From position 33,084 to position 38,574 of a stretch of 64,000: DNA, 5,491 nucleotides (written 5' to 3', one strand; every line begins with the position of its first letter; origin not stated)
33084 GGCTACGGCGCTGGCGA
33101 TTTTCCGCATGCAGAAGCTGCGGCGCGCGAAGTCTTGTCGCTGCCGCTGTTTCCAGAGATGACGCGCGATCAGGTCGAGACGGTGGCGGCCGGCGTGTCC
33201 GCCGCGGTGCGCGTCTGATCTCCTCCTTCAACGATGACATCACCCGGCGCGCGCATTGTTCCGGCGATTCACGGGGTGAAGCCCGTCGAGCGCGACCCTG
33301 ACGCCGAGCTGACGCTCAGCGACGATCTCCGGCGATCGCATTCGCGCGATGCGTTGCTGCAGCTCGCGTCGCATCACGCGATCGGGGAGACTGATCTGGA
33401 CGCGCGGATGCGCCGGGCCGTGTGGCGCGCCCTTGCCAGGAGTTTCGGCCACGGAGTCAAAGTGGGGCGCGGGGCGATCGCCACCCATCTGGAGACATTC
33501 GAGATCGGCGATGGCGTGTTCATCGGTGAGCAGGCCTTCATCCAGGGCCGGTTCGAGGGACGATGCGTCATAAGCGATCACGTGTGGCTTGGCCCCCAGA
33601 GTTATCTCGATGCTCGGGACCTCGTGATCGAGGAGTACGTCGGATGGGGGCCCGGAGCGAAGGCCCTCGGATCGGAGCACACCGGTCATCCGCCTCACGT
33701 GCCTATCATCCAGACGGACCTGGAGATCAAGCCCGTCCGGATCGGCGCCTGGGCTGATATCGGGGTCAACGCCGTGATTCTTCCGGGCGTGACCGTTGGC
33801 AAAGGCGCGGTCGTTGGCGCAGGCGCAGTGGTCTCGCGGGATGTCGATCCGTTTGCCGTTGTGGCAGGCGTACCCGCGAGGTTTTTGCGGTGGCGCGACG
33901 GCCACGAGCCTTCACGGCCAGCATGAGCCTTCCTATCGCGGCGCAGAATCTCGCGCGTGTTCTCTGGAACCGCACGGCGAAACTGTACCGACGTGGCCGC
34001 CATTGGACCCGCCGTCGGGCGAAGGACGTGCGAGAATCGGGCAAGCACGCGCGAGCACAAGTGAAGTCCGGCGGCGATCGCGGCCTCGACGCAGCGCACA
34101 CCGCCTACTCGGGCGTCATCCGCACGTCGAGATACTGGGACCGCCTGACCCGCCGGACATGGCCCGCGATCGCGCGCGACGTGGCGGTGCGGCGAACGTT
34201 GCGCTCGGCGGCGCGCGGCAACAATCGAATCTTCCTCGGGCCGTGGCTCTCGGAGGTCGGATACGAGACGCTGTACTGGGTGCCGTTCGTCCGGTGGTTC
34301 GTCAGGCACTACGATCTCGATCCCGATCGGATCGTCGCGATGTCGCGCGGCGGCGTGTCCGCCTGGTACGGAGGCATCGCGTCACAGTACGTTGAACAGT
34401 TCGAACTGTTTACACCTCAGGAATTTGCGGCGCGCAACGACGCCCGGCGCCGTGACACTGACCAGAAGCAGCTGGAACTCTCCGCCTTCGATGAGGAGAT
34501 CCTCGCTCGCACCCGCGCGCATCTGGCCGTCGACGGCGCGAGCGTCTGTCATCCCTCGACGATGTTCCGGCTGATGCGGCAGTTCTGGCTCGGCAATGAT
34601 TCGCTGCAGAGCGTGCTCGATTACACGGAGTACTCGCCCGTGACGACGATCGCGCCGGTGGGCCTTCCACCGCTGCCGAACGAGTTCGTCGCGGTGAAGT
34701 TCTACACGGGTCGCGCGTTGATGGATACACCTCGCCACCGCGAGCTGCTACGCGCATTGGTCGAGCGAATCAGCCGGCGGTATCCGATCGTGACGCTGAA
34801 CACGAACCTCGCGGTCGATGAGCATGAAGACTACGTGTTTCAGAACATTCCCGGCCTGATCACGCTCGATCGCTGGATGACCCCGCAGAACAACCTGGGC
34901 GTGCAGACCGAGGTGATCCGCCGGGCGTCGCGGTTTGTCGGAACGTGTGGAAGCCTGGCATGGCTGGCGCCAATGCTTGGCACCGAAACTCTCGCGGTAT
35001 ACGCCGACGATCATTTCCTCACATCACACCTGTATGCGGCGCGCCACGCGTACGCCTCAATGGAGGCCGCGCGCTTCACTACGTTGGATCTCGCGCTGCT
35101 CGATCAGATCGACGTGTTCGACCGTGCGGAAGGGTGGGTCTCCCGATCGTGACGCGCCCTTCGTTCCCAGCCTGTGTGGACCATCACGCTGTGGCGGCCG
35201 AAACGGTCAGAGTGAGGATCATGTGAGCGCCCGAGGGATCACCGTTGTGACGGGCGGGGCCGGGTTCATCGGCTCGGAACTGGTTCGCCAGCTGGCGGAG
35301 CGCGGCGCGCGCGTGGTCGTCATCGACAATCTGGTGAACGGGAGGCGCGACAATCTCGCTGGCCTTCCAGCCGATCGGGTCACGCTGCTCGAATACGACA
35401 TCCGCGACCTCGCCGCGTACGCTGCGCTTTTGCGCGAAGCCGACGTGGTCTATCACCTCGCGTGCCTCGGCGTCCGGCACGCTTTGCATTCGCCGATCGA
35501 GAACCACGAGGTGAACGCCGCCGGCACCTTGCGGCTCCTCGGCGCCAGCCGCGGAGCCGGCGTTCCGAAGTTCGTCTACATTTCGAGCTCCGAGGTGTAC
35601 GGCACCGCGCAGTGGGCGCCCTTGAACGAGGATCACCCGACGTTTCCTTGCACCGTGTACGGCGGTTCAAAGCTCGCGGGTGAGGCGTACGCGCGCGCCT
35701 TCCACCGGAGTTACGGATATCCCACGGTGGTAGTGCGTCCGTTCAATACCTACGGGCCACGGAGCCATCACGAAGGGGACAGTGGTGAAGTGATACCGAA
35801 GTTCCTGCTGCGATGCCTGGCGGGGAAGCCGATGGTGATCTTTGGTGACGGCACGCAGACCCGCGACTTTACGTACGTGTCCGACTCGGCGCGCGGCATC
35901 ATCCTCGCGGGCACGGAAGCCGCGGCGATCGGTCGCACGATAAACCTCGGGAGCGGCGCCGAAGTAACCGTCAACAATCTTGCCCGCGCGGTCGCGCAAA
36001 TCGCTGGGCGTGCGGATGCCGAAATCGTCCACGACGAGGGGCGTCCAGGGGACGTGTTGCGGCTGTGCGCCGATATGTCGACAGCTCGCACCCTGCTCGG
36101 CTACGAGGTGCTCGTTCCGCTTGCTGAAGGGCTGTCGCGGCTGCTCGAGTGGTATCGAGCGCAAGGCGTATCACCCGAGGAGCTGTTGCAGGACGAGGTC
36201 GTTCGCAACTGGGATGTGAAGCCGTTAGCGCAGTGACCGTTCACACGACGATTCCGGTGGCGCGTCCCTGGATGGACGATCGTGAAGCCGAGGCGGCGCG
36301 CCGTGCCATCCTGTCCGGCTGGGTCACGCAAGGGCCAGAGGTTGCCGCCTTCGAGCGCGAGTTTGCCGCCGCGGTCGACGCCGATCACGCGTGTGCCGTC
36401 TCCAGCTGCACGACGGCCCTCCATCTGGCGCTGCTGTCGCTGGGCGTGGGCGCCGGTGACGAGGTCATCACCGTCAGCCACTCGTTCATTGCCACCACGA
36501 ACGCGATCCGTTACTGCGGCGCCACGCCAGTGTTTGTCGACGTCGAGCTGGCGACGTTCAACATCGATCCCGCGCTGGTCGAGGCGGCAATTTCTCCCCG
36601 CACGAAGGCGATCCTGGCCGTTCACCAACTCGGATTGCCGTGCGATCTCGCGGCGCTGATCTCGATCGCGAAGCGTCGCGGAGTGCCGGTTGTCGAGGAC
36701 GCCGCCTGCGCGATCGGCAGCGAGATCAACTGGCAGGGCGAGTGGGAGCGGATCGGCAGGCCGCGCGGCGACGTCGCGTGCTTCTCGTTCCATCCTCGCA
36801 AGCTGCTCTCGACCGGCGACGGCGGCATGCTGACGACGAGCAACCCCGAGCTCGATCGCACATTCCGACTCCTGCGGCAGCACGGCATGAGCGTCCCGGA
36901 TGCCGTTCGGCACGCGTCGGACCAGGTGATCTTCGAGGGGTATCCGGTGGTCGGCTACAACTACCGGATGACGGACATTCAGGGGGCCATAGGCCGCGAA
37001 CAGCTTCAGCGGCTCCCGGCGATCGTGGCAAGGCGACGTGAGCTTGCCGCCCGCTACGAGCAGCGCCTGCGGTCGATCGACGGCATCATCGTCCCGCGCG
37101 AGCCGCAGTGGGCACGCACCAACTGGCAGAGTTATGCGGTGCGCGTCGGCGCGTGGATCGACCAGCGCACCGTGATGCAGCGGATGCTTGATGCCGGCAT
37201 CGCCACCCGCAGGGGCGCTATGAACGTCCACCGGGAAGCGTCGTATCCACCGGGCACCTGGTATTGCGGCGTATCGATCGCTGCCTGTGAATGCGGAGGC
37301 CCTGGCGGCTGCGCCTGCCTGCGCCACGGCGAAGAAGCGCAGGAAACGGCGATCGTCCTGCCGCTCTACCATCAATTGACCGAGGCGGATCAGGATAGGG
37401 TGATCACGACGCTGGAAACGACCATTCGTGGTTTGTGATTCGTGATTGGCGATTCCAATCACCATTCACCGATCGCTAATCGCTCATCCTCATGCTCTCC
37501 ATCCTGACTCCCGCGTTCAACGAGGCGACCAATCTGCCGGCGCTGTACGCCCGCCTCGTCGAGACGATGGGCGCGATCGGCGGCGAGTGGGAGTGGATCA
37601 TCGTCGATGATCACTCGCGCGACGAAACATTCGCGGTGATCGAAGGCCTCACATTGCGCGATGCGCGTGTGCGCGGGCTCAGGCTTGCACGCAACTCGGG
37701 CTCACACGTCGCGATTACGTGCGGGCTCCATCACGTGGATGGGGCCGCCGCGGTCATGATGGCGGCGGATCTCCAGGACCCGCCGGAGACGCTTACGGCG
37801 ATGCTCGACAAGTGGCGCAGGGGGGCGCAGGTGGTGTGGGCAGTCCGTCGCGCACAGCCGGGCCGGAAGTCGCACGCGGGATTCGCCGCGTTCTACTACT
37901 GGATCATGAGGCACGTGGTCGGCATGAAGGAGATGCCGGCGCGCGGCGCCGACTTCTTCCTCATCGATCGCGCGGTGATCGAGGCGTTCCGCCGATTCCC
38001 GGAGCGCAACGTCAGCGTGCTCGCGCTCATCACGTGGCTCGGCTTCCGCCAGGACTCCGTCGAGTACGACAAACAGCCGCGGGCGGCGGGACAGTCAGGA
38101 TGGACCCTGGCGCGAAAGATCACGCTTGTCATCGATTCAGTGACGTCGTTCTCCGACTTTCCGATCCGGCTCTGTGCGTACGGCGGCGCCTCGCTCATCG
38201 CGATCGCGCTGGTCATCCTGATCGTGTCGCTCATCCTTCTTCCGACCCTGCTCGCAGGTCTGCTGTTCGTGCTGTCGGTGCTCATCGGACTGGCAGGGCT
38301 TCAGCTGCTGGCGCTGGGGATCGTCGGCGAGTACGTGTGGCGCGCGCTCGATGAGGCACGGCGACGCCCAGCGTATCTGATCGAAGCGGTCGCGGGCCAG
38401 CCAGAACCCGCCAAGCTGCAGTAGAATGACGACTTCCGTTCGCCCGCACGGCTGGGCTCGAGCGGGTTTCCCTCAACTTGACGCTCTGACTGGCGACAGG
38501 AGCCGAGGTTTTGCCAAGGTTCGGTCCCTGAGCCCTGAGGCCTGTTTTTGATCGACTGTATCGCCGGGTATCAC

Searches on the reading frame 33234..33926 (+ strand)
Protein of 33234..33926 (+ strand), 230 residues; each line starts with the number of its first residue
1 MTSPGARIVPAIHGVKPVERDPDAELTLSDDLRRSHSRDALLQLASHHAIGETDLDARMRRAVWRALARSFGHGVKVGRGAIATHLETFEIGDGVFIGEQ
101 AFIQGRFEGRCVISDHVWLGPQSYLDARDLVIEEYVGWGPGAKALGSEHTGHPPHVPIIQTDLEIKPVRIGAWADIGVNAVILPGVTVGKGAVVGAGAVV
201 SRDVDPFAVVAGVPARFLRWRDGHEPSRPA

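Call 12: search_protein_families(library=pfam, proteins=[window:33234-33926:+], max_evalue=0.001)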
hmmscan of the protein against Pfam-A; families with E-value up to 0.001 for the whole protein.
window:33234-33926:+ (230 aa): 2 families
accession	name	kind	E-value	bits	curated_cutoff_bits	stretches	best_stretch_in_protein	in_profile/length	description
PF00132.30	Hexapep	-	2.1e-11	43.4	27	1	176-201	10-35/36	Bacterial transferase hexapeptide (six repeats)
PF14602.12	Hexapep_2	-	1.1e-07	31.8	27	1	167-201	1-33/34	Hexapeptide repeat of succinyl-transferase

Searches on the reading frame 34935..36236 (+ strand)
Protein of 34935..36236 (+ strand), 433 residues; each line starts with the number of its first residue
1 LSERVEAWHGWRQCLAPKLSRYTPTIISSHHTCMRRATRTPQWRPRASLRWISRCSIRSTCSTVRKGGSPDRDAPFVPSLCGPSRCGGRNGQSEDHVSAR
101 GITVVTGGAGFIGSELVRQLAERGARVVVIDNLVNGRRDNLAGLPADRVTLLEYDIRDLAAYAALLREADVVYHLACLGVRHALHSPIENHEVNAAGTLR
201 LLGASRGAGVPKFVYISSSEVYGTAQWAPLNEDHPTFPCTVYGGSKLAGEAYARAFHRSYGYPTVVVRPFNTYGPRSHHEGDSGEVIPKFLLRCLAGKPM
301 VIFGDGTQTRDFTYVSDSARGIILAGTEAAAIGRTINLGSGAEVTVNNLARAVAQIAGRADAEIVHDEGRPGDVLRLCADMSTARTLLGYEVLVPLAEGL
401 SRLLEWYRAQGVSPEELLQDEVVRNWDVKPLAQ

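Call 12: search_protein_families(library=pfam, proteins=[window:34935-36236:+], max_evalue=0.001)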
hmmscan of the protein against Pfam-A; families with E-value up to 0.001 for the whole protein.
window:34935-36236:+ (433 aa): 11 families
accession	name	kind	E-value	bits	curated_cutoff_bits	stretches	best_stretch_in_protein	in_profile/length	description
PF01370.27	Epimerase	-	1.1e-59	202.2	20.9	1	104-339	2-240/240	NAD dependent epimerase/dehydratase family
PF16363.11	GDP_Man_Dehyd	-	4.2e-57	194.5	27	1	105-401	2-330/332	GDP-mannose 4,6 dehydratase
PF01073.25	3Beta_HSD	-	2.1e-21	76.6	22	1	104-326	1-229/280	3-beta hydroxysteroid dehydrogenase/isomerase family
PF04321.23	RmlD_sub_bind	-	1.3e-17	64.2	27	1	104-361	4-235/287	RmlD substrate binding domain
PF02719.21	Polysacc_synt_2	-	3.3e-15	56.5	20.2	1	104-367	2-261/293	Polysaccharide biosynthesis protein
PF07993.18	NAD_binding_4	-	9.8e-10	38.4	20.1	1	162-296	82-231/258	Male sterility protein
PF13460.12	NAD_binding_10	-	3.7e-09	37.2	27.2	1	107-228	1-108/184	NAD(P)H-binding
PF00106.31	adh_short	-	8.4e-08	32.4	26.6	1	103-170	3-72/195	short chain dehydrogenase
PF05368.20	NmrA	-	1.6e-05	25.1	27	1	104-217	6-106/298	NmrA-like family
PF08659.16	KR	-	0.00011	22.6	22.6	1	101-170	1-76/180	KR domain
PF03435.24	Sacchrp_dh_NADP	-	0.00032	21.5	25.1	1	108-176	5-76/129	Saccharopine dehydrogenase NADP binding domain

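Call 47: search_protein_families(library=ncbifam, proteins=[window:34935-36236:+], max_evalue=0.00001)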
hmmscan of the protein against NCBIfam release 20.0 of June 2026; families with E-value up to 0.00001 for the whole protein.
window:34935-36236:+ (433 aa): 28 families (the best 25 are shown)
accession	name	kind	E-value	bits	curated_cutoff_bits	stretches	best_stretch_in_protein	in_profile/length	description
TIGR04180.1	EDH_00030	hypoth_equivalog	1.8e-60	204.5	475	1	104-391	2-293/297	NAD-dependent 4,6-dehydratase LegB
TIGR01181.1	dTDP_gluc_dehyt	equivalog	1.7e-52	178.5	365.1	1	104-410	3-314/321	dTDP-glucose 4,6-dehydratase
TIGR01179.1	galE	equivalog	3.4e-47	160.9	262.3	1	104-407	3-325/332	UDP-glucose 4-epimerase GalE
NF011728.1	PRK15181.1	equivalog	2.2e-38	132.2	760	1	103-408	18-338/348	Vi polysaccharide biosynthesis UDP-N-acetylglucosaminuronic acid C-4 epimerase TviC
NF007582.0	PRK10217.1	equivalog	7.5e-34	117.4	698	1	104-410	5-334/355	dTDP-glucose 4,6-dehydratase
TIGR02197.1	heptose_epim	equivalog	1.8e-30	106.2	274.6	1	104-409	2-315/316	ADP-glyceromanno-heptose 6-epimerase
NF007956.0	PRK10675.1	subfamily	1.7e-29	103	394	1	104-401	4-323/338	UDP-glucose 4-epimerase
NF007490.0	PRK10084.1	subfamily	2.2e-29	102.6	649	1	104-410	4-337/361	dTDP-glucose 4,6-dehydratase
NF047922.1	GDPFucSynFcl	equivalog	2.1e-25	89.8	500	1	105-409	7-303/308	GDP-L-fucose synthase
TIGR03466.1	HpnA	hypoth_equivalog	5.8e-24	84.6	367.65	1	103-361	3-250/327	hopanoid-associated sugar epimerase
NF008360.0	PRK11150.1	equivalog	2.8e-20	72.8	452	1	103-365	2-262/310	ADP-glyceromanno-heptose 6-epimerase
NF043036.1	ErythonDh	equivalog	7.8e-20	71.3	325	1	104-269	4-183/321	D-erythronate dehydrogenase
TIGR02622.1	CDP_4_6_dhtase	equivalog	8.1e-18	64.7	278.45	1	104-413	8-336/352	CDP-glucose 4,6-dehydratase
NF042422.1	oxyalk_red_OleD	equivalog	1.8e-17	63.7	580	1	104-352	4-245/329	2-alkyl-3-oxoalkanoate reductase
NF042423.1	oxyalk_red_Shew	equivalog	8.9e-15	54.6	580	1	104-329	12-224/331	2-alkyl-3-oxoalkanoate reductase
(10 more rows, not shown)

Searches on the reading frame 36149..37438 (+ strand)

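Call 12: search_protein_families(library=pfam, proteins=[window:36149-37438:+], max_evalue=0.001)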
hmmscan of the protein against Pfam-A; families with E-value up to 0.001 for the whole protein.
window:36149-37438:+ (429 aa): 4 families
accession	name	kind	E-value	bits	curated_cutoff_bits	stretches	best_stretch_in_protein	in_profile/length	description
PF01041.23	DegT_DnrJ_EryC1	-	5e-105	352.1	19.8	1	42-422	3-359/360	DegT/DnrJ/EryC1/StrS aminotransferase family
PF01053.26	Cys_Met_Meta_PP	-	4e-07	29.4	27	1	61-187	50-176/381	Cys/Met metabolism PLP-dependent enzyme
PF00266.25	Aminotran_5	-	1e-06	28.4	21.5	1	72-191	55-182/371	Aminotransferase class-V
PF00155.27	Aminotran_1_2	-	0.00014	21.6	19.7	1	73-156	60-151/361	Aminotransferase class I and II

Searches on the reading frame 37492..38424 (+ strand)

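Call 24: search_protein_families(library=pfam, proteins=[window:37492-38424:+], max_evalue=0.001)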
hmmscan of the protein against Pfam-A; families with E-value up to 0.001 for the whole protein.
window:37492-38424:+ (310 aa): 1 family
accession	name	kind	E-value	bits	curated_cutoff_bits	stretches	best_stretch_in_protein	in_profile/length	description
PF00535.33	Glycos_transf_2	-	8.6e-23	81.5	23.3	1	3-164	1-165/168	Glycosyl transferase family 2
